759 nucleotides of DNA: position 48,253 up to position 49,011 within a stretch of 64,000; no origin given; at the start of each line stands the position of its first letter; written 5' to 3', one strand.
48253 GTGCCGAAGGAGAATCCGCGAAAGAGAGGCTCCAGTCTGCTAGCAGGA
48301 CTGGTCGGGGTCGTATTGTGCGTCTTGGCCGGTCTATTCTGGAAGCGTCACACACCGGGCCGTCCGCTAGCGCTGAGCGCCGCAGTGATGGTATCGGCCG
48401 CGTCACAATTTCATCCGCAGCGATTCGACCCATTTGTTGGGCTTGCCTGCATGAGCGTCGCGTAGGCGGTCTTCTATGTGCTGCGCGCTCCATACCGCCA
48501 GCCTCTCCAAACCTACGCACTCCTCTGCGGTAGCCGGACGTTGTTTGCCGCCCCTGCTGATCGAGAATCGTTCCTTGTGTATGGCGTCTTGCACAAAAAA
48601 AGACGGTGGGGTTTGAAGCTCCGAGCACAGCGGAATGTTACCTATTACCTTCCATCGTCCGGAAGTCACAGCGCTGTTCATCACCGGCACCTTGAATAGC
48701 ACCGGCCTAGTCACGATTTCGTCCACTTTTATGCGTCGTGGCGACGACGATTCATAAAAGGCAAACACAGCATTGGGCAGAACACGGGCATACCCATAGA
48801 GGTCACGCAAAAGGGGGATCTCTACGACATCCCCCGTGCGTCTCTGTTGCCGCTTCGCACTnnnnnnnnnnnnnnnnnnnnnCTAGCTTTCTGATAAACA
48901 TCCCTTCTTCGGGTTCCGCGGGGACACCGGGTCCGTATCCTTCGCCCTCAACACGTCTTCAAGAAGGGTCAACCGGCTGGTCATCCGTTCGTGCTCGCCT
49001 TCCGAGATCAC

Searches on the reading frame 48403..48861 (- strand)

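Call 5: search_protein_families(library=pfam, proteins=[window:48403-48861:-], max_evalue=0.1)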
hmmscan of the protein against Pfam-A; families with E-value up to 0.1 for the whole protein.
window:48403-48861:- (152 aa): 1 family
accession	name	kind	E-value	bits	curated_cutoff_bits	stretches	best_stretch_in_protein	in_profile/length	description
PF15428.11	Imm26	-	5.6e-16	59.2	23.3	1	9-98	2-105/107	Immunity protein 26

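Call 6: search_protein_families(library=ncbifam, proteins=[window:48403-48861:-], max_evalue=0.1)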
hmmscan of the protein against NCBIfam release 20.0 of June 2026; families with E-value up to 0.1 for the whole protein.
window:48403-48861:- (152 aa): 0 families
